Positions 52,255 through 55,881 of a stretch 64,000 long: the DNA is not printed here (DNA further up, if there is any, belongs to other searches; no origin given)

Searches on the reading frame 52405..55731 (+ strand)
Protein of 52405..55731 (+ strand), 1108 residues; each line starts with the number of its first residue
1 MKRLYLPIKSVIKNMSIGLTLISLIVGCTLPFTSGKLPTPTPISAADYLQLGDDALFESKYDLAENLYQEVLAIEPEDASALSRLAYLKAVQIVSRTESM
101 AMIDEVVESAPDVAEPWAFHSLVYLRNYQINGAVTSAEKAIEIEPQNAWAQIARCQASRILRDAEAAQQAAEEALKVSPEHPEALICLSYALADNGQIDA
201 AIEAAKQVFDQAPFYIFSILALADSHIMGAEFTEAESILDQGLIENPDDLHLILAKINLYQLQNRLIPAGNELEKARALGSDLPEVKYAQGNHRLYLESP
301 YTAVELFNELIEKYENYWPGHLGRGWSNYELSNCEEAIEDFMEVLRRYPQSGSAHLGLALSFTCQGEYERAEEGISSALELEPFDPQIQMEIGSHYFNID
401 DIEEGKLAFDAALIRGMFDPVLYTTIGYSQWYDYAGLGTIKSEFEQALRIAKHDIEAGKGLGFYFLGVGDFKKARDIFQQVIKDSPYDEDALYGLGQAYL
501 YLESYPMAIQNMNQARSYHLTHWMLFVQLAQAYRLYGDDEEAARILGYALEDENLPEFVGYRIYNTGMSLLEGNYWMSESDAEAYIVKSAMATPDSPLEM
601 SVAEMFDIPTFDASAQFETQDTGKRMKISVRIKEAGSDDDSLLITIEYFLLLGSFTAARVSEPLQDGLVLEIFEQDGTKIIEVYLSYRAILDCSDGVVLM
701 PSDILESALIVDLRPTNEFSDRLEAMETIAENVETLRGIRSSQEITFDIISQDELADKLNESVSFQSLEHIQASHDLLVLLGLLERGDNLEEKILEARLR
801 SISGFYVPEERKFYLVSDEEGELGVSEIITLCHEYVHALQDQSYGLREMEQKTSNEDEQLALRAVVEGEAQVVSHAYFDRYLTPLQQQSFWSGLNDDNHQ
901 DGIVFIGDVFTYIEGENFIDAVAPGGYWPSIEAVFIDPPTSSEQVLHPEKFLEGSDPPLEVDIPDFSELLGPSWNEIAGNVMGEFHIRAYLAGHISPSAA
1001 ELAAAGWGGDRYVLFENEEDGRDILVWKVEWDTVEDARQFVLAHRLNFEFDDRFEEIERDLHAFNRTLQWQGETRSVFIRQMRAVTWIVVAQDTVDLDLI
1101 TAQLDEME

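Call 59: search_protein_families(library=pfam, proteins=[window:52405-55731:+], max_evalue=0.00001)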
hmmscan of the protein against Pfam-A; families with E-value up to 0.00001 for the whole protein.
window:52405-55731:+ (1108 aa): 11 families
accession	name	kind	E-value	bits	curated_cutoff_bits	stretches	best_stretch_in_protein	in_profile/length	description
PF14559.12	TPR_19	-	9.7e-25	87.1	25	0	192-256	1-67/68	Tetratricopeptide repeat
PF13432.12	TPR_16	-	1.4e-22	80.2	32.7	0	323-386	2-65/65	Tetratricopeptide repeat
PF13428.12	TPR_14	-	6.3e-21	73.2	23.5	0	460-498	6-44/44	Tetratricopeptide repeat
PF07719.23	TPR_2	-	1.1e-19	69.3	27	0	182-213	1-32/34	Tetratricopeptide repeat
PF13431.12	TPR_17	-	3.7e-14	52.2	24.4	0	171-203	2-34/34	Tetratricopeptide repeat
PF13414.12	TPR_11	-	4.7e-11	42.6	26.8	0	469-500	8-39/42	TPR repeat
PF00515.34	TPR_1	-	5.3e-11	42.3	27.8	0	354-383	3-32/34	Tetratricopeptide repeat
PF23914.1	TPR_CcmH_CycH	-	7.6e-11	42.5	42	0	109-208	45-147/158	Cytochrome c-type biogenesis protein H TPR domain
PF13424.12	TPR_12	-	2.3e-10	41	30.1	0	462-516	17-72/77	Tetratricopeptide repeat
PF13181.12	TPR_8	-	9e-09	35.3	25.7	0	116-147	3-34/34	Tetratricopeptide repeat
PF13174.12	TPR_6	-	2e-08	34.8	26.3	0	323-351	5-33/33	Tetratricopeptide repeat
